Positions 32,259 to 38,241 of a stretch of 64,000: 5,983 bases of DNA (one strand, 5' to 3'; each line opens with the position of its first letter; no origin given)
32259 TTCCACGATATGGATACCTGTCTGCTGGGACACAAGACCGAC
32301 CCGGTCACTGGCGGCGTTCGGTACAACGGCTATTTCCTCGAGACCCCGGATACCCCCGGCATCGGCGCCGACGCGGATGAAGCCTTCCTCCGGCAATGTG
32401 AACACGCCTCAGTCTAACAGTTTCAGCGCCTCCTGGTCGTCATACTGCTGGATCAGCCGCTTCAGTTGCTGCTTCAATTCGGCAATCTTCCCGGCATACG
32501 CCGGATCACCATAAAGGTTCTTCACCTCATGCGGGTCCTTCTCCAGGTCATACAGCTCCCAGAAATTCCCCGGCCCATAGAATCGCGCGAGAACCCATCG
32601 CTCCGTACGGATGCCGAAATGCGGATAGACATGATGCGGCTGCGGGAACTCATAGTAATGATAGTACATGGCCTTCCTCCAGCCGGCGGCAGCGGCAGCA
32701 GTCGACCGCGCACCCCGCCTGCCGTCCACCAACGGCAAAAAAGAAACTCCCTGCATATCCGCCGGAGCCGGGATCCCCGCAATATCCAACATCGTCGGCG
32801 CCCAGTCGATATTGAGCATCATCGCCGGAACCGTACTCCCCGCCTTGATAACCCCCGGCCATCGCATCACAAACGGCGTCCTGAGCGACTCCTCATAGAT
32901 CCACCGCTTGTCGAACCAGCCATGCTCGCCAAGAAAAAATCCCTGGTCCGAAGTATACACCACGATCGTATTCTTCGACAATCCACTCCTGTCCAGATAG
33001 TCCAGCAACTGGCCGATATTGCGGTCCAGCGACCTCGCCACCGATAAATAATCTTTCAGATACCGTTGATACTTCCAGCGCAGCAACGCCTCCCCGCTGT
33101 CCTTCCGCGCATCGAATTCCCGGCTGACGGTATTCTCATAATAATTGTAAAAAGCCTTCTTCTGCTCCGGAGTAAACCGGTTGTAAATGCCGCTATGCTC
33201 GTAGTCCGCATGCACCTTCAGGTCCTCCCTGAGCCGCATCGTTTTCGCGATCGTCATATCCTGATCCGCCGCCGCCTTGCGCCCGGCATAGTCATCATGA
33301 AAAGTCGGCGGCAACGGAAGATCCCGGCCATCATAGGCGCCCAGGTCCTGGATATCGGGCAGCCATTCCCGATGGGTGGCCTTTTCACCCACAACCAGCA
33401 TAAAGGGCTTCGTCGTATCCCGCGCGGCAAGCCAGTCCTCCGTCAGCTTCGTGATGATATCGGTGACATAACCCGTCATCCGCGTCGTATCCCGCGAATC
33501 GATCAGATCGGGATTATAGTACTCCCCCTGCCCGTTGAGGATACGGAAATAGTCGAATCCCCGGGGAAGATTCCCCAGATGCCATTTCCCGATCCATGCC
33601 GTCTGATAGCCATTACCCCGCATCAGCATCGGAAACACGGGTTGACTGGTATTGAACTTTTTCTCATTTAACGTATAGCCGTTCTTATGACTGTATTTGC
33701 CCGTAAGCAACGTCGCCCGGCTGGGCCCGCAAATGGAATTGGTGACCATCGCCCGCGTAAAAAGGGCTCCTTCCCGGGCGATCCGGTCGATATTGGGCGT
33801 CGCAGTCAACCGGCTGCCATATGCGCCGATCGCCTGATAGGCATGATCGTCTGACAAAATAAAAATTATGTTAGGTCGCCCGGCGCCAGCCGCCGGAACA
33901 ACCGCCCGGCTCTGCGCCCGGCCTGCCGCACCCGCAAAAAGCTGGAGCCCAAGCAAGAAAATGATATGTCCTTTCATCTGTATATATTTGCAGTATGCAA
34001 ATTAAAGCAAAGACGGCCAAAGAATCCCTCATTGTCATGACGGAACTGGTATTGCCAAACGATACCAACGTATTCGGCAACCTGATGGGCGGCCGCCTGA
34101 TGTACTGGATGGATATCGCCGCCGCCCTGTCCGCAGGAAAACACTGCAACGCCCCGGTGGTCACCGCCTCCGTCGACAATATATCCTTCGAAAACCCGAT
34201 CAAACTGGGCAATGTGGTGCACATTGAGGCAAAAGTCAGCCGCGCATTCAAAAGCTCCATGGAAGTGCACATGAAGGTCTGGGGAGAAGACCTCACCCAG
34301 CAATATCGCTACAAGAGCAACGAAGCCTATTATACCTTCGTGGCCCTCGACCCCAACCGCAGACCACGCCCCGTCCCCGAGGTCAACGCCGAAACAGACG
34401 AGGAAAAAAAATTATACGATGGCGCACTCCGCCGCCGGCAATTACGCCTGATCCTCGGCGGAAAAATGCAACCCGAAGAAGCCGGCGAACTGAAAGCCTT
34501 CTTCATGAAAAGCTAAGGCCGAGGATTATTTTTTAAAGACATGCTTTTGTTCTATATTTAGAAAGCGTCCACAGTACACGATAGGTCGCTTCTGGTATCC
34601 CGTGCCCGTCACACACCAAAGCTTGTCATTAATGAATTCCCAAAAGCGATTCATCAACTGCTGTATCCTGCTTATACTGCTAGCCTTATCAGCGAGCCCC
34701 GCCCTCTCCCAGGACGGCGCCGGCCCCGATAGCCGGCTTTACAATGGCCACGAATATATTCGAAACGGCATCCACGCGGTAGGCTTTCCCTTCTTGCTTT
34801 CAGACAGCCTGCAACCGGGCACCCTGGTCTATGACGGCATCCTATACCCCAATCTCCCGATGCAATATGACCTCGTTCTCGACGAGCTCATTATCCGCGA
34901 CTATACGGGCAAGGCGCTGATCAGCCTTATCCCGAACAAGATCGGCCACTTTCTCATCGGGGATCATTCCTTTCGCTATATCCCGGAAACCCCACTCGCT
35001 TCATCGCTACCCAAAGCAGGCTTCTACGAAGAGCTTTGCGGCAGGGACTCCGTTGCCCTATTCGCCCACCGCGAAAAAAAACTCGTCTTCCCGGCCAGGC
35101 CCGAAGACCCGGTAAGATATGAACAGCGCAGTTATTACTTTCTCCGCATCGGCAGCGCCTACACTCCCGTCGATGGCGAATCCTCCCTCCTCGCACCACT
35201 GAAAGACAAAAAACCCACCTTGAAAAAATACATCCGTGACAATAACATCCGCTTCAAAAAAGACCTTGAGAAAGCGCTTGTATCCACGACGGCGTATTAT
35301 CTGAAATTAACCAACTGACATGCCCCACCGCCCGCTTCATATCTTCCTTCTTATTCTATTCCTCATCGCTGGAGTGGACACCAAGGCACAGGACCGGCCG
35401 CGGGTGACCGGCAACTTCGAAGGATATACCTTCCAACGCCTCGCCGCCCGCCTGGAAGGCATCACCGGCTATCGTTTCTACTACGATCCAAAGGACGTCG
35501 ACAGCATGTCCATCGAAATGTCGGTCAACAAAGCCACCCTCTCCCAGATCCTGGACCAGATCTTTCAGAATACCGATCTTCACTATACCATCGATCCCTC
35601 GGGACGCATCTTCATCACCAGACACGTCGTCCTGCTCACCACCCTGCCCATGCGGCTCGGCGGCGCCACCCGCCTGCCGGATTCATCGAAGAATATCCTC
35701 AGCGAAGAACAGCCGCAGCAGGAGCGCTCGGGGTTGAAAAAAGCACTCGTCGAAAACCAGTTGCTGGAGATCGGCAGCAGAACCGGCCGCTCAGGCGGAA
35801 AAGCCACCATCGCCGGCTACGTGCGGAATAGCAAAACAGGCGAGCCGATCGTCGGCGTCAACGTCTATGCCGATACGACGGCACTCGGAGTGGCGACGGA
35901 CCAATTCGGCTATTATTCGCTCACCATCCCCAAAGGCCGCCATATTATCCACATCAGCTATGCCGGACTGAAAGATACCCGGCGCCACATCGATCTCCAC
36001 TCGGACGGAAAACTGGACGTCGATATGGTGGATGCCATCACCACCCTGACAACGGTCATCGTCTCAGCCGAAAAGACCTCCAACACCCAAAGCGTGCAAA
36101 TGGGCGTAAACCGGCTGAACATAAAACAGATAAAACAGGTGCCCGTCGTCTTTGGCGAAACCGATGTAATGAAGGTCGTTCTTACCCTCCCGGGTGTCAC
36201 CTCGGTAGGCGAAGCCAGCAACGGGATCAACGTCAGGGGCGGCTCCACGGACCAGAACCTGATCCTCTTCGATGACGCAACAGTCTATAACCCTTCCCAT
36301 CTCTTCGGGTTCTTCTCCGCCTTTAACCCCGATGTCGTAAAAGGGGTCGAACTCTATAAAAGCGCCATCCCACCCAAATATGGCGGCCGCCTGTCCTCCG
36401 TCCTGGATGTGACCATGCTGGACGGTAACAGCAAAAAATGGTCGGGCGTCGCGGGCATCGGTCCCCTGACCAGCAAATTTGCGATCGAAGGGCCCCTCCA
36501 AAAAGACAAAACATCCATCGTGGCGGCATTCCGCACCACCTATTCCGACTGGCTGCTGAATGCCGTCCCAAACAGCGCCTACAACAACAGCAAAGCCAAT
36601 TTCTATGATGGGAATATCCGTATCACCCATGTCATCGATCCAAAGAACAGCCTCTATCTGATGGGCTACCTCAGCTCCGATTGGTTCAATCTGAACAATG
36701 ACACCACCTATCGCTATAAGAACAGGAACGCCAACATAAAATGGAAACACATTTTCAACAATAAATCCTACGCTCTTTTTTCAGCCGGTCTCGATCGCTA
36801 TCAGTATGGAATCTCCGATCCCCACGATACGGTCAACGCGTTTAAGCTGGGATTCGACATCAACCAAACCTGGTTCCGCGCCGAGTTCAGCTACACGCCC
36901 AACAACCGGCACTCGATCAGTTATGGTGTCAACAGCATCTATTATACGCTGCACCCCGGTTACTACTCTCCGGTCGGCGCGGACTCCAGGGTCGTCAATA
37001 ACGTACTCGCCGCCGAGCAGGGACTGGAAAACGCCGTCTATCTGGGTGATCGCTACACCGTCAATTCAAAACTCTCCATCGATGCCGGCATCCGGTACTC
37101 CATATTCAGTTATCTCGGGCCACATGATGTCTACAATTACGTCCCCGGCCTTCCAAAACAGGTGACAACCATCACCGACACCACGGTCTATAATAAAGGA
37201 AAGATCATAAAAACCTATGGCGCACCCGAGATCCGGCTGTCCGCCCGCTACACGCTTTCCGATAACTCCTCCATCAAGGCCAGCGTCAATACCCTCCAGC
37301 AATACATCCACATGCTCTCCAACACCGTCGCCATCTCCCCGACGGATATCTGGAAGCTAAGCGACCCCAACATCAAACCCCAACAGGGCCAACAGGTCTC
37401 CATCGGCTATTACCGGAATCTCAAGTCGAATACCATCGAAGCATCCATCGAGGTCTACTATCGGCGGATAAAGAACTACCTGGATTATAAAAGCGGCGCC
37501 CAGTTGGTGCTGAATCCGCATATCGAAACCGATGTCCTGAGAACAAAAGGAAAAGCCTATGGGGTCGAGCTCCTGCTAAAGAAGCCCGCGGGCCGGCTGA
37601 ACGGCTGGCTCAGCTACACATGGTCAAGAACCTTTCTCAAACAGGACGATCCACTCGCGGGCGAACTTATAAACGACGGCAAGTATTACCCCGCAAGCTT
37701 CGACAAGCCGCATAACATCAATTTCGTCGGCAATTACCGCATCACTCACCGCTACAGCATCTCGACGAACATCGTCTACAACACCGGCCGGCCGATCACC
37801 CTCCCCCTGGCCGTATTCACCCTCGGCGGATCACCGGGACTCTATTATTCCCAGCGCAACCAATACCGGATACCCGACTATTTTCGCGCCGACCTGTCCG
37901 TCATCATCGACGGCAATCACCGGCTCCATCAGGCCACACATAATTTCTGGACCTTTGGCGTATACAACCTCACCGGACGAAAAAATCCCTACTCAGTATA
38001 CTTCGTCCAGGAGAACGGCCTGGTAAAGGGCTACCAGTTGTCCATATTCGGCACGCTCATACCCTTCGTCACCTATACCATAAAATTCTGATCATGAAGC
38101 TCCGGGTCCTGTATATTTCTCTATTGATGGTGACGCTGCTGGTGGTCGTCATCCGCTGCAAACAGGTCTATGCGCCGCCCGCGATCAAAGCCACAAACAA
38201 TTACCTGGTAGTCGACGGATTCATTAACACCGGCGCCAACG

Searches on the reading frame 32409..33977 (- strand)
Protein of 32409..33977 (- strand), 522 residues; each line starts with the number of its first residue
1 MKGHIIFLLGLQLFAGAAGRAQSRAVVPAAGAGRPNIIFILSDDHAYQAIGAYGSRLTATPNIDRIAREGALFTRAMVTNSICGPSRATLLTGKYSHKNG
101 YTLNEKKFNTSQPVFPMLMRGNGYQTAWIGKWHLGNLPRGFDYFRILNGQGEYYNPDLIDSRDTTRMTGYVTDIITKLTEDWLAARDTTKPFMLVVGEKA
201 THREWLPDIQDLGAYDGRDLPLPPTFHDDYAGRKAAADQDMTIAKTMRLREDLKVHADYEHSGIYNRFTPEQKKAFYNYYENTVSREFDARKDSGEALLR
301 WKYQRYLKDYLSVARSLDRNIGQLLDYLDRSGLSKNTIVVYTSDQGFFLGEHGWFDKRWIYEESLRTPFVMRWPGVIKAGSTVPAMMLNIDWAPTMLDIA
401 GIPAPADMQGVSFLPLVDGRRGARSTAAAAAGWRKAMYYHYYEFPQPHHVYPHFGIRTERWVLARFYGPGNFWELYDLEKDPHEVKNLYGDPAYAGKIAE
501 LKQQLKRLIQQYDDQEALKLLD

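Call 8: search_protein_families(library=pfam, proteins=[window:32409-33977:-])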
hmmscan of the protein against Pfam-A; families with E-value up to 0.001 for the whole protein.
window:32409-33977:- (522 aa): 3 families
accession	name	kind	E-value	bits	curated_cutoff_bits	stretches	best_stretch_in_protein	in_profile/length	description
PF16347.10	SGSH_C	-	4.4e-62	209.2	29.3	1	350-510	1-153/154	N-sulphoglucosamine sulphohydrolase, C-terminal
PF00884.28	Sulfatase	-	2.2e-54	185.3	25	1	35-402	1-301/301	Sulfatase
PF01663.27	Phosphodiest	-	4e-09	37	23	1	312-360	186-236/342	Type I phosphodiesterase / nucleotide pyrophosphatase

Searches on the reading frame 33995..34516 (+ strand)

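Call 8: search_protein_families(library=pfam, proteins=[window:33995-34516:+])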
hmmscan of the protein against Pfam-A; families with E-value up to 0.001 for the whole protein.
window:33995-34516:+ (173 aa): 1 family
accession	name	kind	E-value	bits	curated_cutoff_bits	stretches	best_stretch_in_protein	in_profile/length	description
PF03061.28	4HBT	-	6.4e-17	62.1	20.6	1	27-100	1-75/79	Thioesterase superfamily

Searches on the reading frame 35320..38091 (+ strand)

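Call 8: search_protein_families(library=pfam, proteins=[window:35320-38091:+])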
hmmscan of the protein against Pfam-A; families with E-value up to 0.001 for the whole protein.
window:35320-38091:+ (923 aa): 4 families
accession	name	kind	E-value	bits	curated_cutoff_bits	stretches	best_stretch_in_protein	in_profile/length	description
PF13715.12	CarbopepD_reg_2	-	3.8e-14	52.9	32.2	1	164-248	1-88/88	CarboxypepD_reg-like domain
PF13620.12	CarboxypepD_reg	-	3.6e-11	43.7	32.3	1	163-236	1-79/82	Carboxypeptidase regulatory-like domain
PF07715.20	Plug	-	1.6e-08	35.4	23.9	1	279-356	21-101/107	TonB-dependent Receptor Plug Domain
PF07660.19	STN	-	3.1e-07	30.5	28.4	1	53-101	3-51/52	Secretin and TonB N terminus short domain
